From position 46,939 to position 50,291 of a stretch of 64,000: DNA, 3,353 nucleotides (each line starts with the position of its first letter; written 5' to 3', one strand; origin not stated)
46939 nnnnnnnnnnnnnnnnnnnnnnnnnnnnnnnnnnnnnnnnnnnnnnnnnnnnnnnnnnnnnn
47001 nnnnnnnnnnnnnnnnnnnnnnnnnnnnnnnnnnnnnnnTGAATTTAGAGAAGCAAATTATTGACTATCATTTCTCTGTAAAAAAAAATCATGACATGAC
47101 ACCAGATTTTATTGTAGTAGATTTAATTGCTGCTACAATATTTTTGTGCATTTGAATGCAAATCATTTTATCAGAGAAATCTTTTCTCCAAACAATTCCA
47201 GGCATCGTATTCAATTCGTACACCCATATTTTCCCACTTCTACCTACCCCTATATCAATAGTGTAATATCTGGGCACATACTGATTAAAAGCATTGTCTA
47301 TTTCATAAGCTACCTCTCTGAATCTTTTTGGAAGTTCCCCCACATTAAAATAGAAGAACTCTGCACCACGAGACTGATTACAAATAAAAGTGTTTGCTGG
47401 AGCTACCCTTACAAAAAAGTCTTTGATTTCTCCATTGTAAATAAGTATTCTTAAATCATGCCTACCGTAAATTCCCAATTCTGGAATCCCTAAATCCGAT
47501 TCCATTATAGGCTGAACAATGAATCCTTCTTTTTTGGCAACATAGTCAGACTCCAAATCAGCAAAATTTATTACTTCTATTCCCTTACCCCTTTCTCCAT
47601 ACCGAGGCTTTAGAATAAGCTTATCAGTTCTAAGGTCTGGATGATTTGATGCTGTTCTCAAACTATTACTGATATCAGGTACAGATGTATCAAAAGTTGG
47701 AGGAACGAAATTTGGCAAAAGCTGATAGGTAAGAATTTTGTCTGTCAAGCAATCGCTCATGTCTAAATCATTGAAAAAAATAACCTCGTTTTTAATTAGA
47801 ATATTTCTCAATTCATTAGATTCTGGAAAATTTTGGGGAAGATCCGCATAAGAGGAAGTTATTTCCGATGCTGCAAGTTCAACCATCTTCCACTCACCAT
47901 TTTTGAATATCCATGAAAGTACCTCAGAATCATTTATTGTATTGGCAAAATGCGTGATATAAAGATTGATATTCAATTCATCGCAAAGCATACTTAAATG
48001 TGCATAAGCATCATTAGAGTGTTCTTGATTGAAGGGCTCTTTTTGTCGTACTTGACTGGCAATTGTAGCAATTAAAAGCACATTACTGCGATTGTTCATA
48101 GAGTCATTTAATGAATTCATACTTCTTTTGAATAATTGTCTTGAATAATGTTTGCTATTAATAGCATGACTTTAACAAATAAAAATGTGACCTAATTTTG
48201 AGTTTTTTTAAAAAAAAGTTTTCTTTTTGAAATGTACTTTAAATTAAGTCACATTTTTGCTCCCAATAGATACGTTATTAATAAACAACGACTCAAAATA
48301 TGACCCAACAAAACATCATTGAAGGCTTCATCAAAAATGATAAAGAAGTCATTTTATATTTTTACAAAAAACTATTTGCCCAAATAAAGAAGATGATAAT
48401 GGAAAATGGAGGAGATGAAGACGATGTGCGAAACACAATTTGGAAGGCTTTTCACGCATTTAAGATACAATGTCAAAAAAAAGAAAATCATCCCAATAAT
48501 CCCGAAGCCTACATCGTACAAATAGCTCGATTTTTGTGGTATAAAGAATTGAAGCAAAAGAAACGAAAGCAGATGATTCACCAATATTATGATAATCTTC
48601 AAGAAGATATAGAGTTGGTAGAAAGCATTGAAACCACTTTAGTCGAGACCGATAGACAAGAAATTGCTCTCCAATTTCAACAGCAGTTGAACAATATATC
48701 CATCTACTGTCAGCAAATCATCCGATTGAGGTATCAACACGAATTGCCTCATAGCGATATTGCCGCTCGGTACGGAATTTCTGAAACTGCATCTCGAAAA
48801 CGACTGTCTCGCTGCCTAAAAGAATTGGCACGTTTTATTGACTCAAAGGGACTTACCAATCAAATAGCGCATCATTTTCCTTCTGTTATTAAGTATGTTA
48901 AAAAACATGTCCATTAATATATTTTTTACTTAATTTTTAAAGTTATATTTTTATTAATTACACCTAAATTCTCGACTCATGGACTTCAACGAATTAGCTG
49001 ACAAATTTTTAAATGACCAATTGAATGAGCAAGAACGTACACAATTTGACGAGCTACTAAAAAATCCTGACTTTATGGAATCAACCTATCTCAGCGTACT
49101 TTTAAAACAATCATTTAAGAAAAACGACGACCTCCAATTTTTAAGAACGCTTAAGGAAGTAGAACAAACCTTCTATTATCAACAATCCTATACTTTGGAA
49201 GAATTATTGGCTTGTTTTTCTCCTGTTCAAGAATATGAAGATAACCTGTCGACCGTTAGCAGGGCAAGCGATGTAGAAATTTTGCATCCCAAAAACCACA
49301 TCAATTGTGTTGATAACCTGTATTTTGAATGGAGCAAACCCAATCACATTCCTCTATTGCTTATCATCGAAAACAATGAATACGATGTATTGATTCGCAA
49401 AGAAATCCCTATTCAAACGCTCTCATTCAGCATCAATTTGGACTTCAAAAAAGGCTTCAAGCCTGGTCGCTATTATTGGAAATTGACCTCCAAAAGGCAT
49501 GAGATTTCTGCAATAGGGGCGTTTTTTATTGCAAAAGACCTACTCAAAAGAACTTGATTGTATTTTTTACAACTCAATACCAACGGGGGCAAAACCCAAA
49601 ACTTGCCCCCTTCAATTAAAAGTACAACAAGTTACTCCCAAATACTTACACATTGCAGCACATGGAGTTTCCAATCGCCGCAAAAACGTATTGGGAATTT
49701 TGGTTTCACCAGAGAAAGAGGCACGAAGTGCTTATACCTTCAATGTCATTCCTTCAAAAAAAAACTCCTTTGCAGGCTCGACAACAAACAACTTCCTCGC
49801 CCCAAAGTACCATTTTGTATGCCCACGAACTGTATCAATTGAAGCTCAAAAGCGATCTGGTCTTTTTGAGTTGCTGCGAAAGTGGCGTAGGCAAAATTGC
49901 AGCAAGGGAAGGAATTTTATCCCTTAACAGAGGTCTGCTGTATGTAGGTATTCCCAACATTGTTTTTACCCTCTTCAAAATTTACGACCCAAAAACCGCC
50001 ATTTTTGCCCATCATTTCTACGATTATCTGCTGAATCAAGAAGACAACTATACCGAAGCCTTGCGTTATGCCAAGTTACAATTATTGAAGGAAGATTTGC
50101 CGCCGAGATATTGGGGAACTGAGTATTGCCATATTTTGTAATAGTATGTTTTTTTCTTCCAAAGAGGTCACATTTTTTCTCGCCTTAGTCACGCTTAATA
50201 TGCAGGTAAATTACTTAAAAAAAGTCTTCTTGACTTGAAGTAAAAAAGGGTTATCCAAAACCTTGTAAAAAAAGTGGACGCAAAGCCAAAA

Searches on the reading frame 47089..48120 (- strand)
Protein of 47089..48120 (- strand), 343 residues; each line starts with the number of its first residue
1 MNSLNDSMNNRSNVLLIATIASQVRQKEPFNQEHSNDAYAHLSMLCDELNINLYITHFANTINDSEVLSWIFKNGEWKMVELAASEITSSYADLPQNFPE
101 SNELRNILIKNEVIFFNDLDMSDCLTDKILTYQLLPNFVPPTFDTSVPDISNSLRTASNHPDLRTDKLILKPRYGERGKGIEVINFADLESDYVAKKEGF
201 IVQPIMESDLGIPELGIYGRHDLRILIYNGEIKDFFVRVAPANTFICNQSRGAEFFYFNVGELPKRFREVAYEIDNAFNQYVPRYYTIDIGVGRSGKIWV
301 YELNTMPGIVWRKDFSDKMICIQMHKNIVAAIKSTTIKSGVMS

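Call 33: search_protein_families(library=pfam, proteins=[window:47089-48120:-], max_evalue=0.0001)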
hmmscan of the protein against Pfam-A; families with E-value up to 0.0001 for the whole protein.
window:47089-48120:- (343 aa): 1 family
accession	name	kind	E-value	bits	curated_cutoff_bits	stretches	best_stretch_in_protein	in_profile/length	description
PF14398.11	ATPgrasp_YheCD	-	3.2e-09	36.9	26.8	1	222-328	125-248/255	YheC/D like ATP-grasp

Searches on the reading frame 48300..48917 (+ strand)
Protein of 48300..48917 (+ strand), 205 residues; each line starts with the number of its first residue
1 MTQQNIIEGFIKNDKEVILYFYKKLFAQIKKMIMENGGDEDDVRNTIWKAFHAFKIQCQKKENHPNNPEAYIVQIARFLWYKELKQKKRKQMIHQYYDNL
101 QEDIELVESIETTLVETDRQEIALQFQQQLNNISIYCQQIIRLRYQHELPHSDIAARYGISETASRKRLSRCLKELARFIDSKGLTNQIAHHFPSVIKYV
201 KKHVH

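Call 6: search_protein_families(library=pfam, proteins=[window:48300-48917:+], max_evalue=0.01)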
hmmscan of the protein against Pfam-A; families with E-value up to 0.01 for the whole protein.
window:48300-48917:+ (205 aa): 3 families
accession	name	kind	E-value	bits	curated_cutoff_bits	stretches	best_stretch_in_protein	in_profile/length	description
PF08281.18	Sigma70_r4_2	-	7.7e-08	32.3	25.7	1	125-176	3-54/54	Sigma-70, region 4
PF04545.22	Sigma70_r4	-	1.4e-07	31.3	24.1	1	138-176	10-48/50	Sigma-70, region 4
PF17308.7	Corazonin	-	0.0081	17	25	0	145-190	26-71/134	Pro-corazonin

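Call 7: search_protein_families(library=padloc, proteins=[window:48300-48917:+], max_evalue=0.01)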
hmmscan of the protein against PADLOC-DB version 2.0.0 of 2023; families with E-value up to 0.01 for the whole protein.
window:48300-48917:+ (205 aa): 1 family
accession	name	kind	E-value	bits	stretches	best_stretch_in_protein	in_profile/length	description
PDLC04264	PDC-M01B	-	0.00099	17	1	84-193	148-248/282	-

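Call 38: search_solved_structures(query=window:48300-48917:+, max_evalue=1)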
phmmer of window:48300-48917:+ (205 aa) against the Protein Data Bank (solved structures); distinct sequences matched with E-value up to 1: 4.
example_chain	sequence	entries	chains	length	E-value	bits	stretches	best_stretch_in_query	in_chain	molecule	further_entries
6ixg_A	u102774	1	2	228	0.019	18.2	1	82-180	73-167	SH3 domain-binding protein 5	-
6ixe_A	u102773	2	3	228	0.026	17.8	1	82-180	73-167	SH3 domain-binding protein 5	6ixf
6ixv_A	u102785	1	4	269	0.044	17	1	82-180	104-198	SH3 domain-binding protein 5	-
6djl_B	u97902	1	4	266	0.045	17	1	82-180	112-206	SH3 domain-binding protein 5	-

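Call 58: search_protein_families(library=ncbifam, proteins=[window:48300-48917:+], max_evalue=0.01)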
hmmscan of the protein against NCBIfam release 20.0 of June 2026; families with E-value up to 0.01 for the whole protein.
window:48300-48917:+ (205 aa): 26 families (the best 25 are shown)
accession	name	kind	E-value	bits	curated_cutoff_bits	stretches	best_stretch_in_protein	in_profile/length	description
TIGR02937.1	sigma70-ECF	superfamily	1.1e-14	54.4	42.9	1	18-178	7-163/165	sigma-70 family RNA polymerase sigma factor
TIGR02985.1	Sig70_bacteroi1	subfamily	9.8e-11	42.1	126.4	1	21-177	6-159/162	RNA polymerase sigma-70 factor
NF058625.1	sigma_PG0214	equivalog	8.4e-10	38.6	130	1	16-177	8-158/170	GFO_1088 family ECF-type sigma factor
TIGR02989.1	Sig-70_gvs1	subfamily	2.7e-09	37.1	124.55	1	36-178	24-156/158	RNA polymerase sigma-70 factor, Rhodopirellula/Verrucomicrobium family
NF009168.0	PRK12515.1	subfamily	2.8e-07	30.2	236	1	4-188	10-187/189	RNA polymerase sigma factor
TIGR02983.1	SigE-fam_strep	subfamily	1.4e-06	28.3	141.55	1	22-178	16-156/162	SigE family RNA polymerase sigma factor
TIGR02984.1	Sig-70_plancto1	subfamily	2e-06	27.5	183.75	1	112-178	120-186/189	RNA polymerase sigma-70 factor, Planctomycetaceae-specific subfamily 1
NF009179.0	PRK12527.1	equivalog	2.9e-06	27.4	162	1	59-175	36-148/159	RNA polymerase sigma factor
TIGR02952.1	Sig70_famx2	equivalog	1e-05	25.5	206.45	1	14-179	9-169/170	ECF subfamily RNA polymerase sigma factor, BldN family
NF009172.0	PRK12519.1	subfamily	1.3e-05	24.8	222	1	64-177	76-186/194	RNA polymerase sigma factor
NF009185.0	PRK12533.1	equivalog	2.9e-05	23.8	248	1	36-184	52-197/231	RNA polymerase sigma factor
NF009183.0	PRK12531.1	equivalog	0.00011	22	353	1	12-179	23-188/194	RNA polymerase sigma factor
NF005644.0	PRK07408.1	subfamily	0.00024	20.8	261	1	107-182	178-255/258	RNA polymerase sigma factor SigF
NF007220.0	PRK09639.1-5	equivalog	0.00046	20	260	1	23-183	14-167/181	RNA polymerase sigma factor SigX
TIGR02980.1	SigBFG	subfamily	0.00047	19.9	234.35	1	89-177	135-223/227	SigB/SigF/SigG family RNA polymerase sigma factor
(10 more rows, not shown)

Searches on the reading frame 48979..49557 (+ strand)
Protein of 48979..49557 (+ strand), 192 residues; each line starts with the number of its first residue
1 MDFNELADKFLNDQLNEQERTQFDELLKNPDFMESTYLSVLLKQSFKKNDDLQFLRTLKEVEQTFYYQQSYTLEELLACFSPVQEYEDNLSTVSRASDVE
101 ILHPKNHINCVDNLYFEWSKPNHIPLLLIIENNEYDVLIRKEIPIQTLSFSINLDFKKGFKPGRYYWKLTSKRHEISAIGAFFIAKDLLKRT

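Call 6: search_protein_families(library=pfam, proteins=[window:48979-49557:+], max_evalue=0.01)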
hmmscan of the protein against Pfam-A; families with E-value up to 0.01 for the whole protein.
window:48979-49557:+ (192 aa): 0 families

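Call 7: search_protein_families(library=padloc, proteins=[window:48979-49557:+], max_evalue=0.01)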
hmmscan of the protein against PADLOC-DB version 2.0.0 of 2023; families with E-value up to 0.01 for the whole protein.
window:48979-49557:+ (192 aa): 0 families

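Call 39: search_solved_structures(query=window:48979-49557:+, max_evalue=10)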
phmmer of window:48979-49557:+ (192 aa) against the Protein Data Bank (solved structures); distinct sequences matched with E-value up to 10: 1.
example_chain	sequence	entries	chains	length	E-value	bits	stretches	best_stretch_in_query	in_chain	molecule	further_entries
5ddt_A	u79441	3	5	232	0.55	13.2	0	20-61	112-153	2-C-methyl-D-erythritol 4-phosphate cytidylyltransferase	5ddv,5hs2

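Call 43: find_homologous_proteins(query=window:48979-49557:+, max_evalue=0.001)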
Query window:48979-49557:+ (192 aa): 8 proteins with E <= 0.001 among 109 candidates.
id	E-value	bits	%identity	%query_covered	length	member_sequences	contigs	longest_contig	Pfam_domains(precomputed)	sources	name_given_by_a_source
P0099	9.9e-123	425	100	100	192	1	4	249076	-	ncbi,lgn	-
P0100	6.6e-85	301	69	98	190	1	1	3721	-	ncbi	ncbi:MAG: hypothetical protein AB8B69_07195 [Chitinophagales bacterium]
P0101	1.2e-83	297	68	99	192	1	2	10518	-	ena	-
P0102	3.4e-83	296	69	98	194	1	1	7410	-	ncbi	-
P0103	4.5e-81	289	68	97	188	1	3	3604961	-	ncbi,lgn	ncbi:MAG: hypothetical protein R3E32_11565 [Chitinophagales bacterium]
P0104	3.4e-77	276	68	96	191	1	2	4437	-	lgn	-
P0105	3.6e-77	276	64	97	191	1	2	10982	-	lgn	-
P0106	2.8e-15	75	32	95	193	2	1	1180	PF11589.15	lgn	-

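Call 44: find_encoding_contigs(protein=P0099, flank=10000, max_places=6)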
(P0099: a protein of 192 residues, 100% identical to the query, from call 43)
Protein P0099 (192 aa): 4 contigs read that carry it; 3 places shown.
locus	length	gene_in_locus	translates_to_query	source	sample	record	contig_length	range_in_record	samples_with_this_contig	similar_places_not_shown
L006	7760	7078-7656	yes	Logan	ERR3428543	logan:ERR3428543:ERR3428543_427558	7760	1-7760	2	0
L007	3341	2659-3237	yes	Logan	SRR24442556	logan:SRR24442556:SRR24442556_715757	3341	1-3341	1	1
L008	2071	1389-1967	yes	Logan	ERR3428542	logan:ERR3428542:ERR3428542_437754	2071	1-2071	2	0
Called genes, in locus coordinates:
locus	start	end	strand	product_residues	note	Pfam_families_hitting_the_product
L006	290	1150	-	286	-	PF05368:NmrA, PF13460:NAD_binding_10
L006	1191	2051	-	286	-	PF05552:MS_channel_1st_1, PF00924:MS_channel_2nd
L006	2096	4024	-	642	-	PF04107:GCS2, PF00571:CBS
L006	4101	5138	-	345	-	PF14397:ATPgrasp_ST (faint), PF08443:RimK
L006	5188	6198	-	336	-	PF14398:ATPgrasp_YheCD (weak)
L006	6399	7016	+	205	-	PF08281:Sigma70_r4_2, PF04545:Sigma70_r4 (weak)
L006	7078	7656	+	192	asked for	-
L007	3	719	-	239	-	?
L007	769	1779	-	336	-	PF14398:ATPgrasp_YheCD (weak)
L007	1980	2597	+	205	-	PF08281:Sigma70_r4_2, PF04545:Sigma70_r4 (weak)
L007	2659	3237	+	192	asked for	-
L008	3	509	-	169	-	?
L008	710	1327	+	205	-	PF08281:Sigma70_r4_2, PF04545:Sigma70_r4 (weak)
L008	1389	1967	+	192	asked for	-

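Call 45: find_encoding_contigs(protein=P0101, flank=10000, max_places=3)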
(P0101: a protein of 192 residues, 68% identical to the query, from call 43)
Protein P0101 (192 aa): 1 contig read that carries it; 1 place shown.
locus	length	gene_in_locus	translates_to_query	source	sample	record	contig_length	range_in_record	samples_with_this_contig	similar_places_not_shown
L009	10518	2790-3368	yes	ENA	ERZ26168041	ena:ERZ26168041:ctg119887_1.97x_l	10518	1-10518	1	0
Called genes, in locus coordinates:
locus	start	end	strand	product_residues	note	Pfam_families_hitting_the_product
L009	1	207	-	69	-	?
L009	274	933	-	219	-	PF16867:DMSP_lyase, PF07883:Cupin_2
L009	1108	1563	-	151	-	PF18203:IPTL-CTERM (weak)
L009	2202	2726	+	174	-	PF08281:Sigma70_r4_2 (weak), PF04545:Sigma70_r4 (weak)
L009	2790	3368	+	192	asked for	-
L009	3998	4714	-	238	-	-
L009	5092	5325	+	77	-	-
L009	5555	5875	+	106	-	-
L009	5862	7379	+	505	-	-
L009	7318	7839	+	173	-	-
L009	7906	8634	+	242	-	PF08220:HTH_DeoR (faint), PF08279:HTH_11, PF13280:WYL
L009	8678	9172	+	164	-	PF06445:GyrI-like, PF14526:Cass2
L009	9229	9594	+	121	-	PF18899:DUF5655 (weak), PF08818:DUF1801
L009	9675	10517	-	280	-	?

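Call 46: find_encoding_contigs(protein=P0105, flank=10000, max_places=3)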
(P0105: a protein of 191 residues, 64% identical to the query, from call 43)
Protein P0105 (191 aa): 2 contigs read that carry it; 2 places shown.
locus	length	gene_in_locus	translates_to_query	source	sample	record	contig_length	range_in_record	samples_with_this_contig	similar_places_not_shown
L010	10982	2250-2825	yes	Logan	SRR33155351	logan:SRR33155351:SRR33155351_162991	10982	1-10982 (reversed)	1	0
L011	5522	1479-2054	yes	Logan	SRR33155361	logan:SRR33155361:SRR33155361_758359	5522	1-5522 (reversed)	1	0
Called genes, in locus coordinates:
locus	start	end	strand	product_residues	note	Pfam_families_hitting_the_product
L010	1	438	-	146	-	?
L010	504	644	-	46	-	-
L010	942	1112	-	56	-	PF00301:Rubredoxin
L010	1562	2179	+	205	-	PF08281:Sigma70_r4_2 (faint)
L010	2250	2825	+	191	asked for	-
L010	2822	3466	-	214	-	PF00027:cNMP_binding, PF13545:HTH_Crp_2 (weak)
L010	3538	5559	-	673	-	PF07676:PD40 (weak), PF00691:OmpA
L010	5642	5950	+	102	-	-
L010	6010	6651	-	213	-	PF01135:PCMT, PF01209:Ubie_methyltran (faint), PF01596:Methyltransf_3, PF13847:Methyltransf_31 (weak), PF13578:Methyltransf_24, PF13649:Methyltransf_25 (weak)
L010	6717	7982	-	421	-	PF00275:EPSP_synthase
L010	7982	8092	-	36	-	-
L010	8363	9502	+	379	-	PF00155:Aminotran_1_2, PF01041:DegT_DnrJ_EryC1, PF01053:Cys_Met_Meta_PP (weak), PF01212:Beta_elim_lyase (weak), PF00266:Aminotran_5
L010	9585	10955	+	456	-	PF01210:NAD_Gly3P_dh_N (faint), PF02558:ApbA (faint), PF03446:NAD_binding_2 (faint), PF03721:UDPG_MGDP_dh_N, PF00984:UDPG_MGDP_dh, PF03720:UDPG_MGDP_dh_C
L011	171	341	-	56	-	PF00301:Rubredoxin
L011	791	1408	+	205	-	PF08281:Sigma70_r4_2 (faint)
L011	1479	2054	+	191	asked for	-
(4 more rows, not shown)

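Call 47: find_encoding_contigs(protein=P0102, flank=10000, max_places=3)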
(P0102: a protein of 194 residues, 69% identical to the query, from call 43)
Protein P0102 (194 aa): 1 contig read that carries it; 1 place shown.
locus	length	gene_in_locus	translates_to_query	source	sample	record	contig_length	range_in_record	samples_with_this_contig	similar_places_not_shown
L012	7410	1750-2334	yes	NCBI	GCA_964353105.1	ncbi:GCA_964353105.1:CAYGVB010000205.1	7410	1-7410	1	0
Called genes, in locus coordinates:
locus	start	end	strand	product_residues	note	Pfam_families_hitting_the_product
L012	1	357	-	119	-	?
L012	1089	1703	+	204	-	PF08281:Sigma70_r4_2, PF04545:Sigma70_r4 (weak)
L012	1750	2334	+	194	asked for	-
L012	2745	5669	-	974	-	PF00515:TPR_1 (faint), PF07719:TPR_2 (faint), PF13181:TPR_8 (faint), PF13176:TPR_7 (faint), PF13374:TPR_10 (faint), PF13424:TPR_12 (weak), PF17874:TPR_MalT (weak), PF12770:CHAT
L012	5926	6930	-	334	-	PF01820:Dala_Dala_lig_N, PF02655:ATP-grasp_3, PF02222:ATP-grasp (faint), PF02786:CPSase_L_D2 (weak), PF07478:Dala_Dala_lig_C, PF13535:ATP-grasp_4 (faint)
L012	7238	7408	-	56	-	?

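Call 58: search_protein_families(library=ncbifam, proteins=[window:48979-49557:+], max_evalue=0.01)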
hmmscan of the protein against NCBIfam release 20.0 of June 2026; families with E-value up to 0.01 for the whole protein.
window:48979-49557:+ (192 aa): 0 families

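Call 59: predict_structure(alignment_id=A4)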
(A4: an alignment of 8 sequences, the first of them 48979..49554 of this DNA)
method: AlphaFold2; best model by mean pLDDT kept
length: 192 residues; sequences in the alignment: 8
mean_pLDDT: 69.6   pTM: 0.58
mean pLDDT of the five models: 69.6, 64.5, 64.2, 64.2, 63.9
residues with pLDDT >= 90: 22; 70-90: 69; 50-70: 75; < 50: 26
segments of 3 or more residues with pLDDT < 50: 44-49, 51-68
pLDDT, mean of each block of 10 residues (from residue 1): 63 73 71 60 48 47 45 56 67 59 73 84 88 86 91 87 85 72 71 49
secondary structure, 60 per line:
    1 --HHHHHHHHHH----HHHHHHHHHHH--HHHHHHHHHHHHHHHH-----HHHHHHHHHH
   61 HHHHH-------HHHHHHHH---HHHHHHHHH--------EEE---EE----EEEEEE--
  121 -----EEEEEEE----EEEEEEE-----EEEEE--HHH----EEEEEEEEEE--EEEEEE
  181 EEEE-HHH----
elements in order: H3-12 H17-27 H30-45 H51-65 H73-80 H84-92 E101-103 E113-118 E126-132 E137-143 E149-153 E163-172 E175-184

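Call 62: fold_search(model_id=the predicted structure, library=pdb)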
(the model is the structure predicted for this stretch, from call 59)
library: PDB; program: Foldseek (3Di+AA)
matches with E <= 10: 1972; with E <= 0.001: 27
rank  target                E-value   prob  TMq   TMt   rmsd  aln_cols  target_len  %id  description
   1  4g5a_A                5.8e-05  1.00  0.33  0.60  17.2       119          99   11  Crystal structure of a putative member of duf 3244 protein family (BT_1867) from Bacteroides thetaiotaomicron VPI-5482 (released 2012-09-19)
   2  8xrt_F                1.5e-04  1.00  0.28  0.09   7.0       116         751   13  The crystal structure of a GH3 enzyme CcBgl3B (released 2024-04-10)
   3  8xrv_A                1.7e-04  1.00  0.28  0.09   7.1       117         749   13  The crystal structure of a GH3 enzyme CcBgl3B with glucose (released 2024-04-10)
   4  9u5z_E                2.1e-04  1.00  0.36  0.06   4.2       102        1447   12  C3 convertases zymogen C4b2 in activation state (released 2026-01-14)
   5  8xrx_B                2.5e-04  1.00  0.28  0.09   6.8       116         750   12  The crystal structure of a GH3 enzyme CcBgl3B with glucose and gentiobiose (released 2024-04-10)
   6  8xrt_E                2.7e-04  1.00  0.29  0.09   6.7       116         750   13  The crystal structure of a GH3 enzyme CcBgl3B (released 2024-04-10)
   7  8xrv_F                2.9e-04  1.00  0.29  0.09   6.7       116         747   13  The crystal structure of a GH3 enzyme CcBgl3B with glucose (released 2024-04-10)
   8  8xrt_A                3.1e-04  1.00  0.26  0.09   7.6       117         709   13  The crystal structure of a GH3 enzyme CcBgl3B (released 2024-04-10)
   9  5wab_C                3.7e-04  1.00  0.26  0.09   7.3       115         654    6  Crystal Structure of Bifidobacterium adolescentis GH3 beta-glucosidase (released 2018-04-04)
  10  5wab_B                3.7e-04  1.00  0.26  0.09   7.3       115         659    6  Crystal Structure of Bifidobacterium adolescentis GH3 beta-glucosidase (released 2018-04-04)
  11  8xrx_D                3.9e-04  1.00  0.28  0.09   7.0       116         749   13  The crystal structure of a GH3 enzyme CcBgl3B with glucose and gentiobiose (released 2024-04-10)
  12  8gul_A                3.9e-04  1.00  0.29  0.14   5.6       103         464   13  Chitin-active AA10 LPMO (GbpA) complexed with Cu(II) from Vibrio campbellii (released 2023-06-21)
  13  5f4v                  3.9e-04  0.77  0.24  0.21  19.1       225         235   12  Crystal structure of the human sperm Izumo1 residues 22-268 (released 2016-06-15)
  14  8xrx_C                4.5e-04  0.99  0.25  0.08   8.2       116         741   12  The crystal structure of a GH3 enzyme CcBgl3B with glucose and gentiobiose (released 2024-04-10)
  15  8xru_A                4.8e-04  0.99  0.26  0.08   7.7       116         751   12  The crystal structure of a GH3 enzyme CcBgl3B with glycerol (released 2024-04-10)
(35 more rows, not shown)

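Call 73: search_protein_representatives(alignment_id=A4)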
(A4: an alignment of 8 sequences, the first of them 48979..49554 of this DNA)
Query: 8 sequences, 190 profile positions. Proteins with E-value up to 0.001 (for the whole library): 337; up to 1e-10: 126; up to 1e-30: 10. The best 150 are listed.
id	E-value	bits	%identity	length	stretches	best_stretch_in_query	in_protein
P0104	1.1e-95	335.1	-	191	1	1-189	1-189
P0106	1.2e-64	234.0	-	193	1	2-188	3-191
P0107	3.4e-58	212.9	-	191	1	1-189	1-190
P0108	5.8e-47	176.3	-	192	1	2-187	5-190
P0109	5.1e-34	134.1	-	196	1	5-189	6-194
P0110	5.3e-33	130.7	-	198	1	5-188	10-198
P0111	1.2e-32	129.5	-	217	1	5-188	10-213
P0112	7.7e-32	126.9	-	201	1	2-188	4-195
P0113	1.1e-31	126.5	-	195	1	3-189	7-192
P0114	1.9e-31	125.7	-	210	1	3-188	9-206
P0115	2.2e-30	122.2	-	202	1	3-188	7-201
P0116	3.9e-30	121.4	-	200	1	3-189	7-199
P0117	1.7e-29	119.3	-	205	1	5-189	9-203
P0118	2.2e-29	118.9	-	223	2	53-189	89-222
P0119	6.1e-29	117.5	-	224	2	53-189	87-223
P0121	9.3e-29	116.9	-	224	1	3-187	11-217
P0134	3.8e-25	105.1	-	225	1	16-186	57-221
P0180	1.0e-17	80.9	-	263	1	52-186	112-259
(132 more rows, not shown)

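Call 74: search_protein_families(library=pfam, proteins=[P0106, P0107, P0108, P0109, P0111, P0114, P0118, P0121, P0134, P0180], max_evalue=0.01)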
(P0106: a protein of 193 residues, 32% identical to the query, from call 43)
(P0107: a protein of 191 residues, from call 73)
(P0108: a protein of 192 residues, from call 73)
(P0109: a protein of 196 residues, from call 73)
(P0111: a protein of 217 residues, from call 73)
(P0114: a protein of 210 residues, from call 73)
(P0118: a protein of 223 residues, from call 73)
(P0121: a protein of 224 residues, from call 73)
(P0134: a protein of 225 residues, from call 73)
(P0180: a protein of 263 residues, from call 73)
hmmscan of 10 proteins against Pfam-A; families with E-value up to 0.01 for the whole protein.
P0106 (193 aa): 1 family
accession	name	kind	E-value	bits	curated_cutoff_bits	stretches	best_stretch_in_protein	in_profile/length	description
PF11589.14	DUF3244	-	7.6e-06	26.3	25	1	119-183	31-94/96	Domain of unknown function (DUF3244)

P0107 (191 aa): 0 families

P0108 (192 aa): 1 family
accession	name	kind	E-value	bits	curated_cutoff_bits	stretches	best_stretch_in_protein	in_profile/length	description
PF01648.25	ACPS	-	1.5e-05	25.4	25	1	6-82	17-94/111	4'-phosphopantetheinyl transferase superfamily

P0109 (196 aa): 0 families

P0111 (217 aa): 1 family
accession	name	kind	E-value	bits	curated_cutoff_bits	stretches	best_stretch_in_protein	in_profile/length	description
PF18962.6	Por_Secre_tail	-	0.00019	22.1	27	1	144-200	13-69/75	Secretion system C-terminal sorting domain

P0114 (210 aa): 2 families
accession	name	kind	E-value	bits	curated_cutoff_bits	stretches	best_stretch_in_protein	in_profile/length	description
PF11589.14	DUF3244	-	0.00058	20.2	25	1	144-191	40-87/96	Domain of unknown function (DUF3244)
PF18962.6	Por_Secre_tail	-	0.0063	17.2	27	0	139-191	15-67/75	Secretion system C-terminal sorting domain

P0118 (223 aa): 0 families

P0121 (224 aa): 0 families

P0134 (225 aa): 1 family
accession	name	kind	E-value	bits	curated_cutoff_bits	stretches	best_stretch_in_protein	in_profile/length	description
PF11589.14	DUF3244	-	0.00039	20.8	25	1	159-216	39-95/96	Domain of unknown function (DUF3244)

P0180 (263 aa): 1 family
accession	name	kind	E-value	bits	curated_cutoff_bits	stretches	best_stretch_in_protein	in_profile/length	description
PF03945.19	Endotoxin_N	-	0.0096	16.1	21.3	0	83-160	70-146/223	delta endotoxin, N-terminal domain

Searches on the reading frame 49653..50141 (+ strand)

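Call 6: search_protein_families(library=pfam, proteins=[window:49653-50141:+], max_evalue=0.01)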
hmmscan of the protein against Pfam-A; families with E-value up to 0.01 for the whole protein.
window:49653-50141:+ (162 aa): 1 family
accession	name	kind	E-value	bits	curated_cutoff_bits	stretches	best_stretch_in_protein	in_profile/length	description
PF12770.12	CHAT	-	6.3e-22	78.8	24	1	51-155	173-282/289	CHAT domain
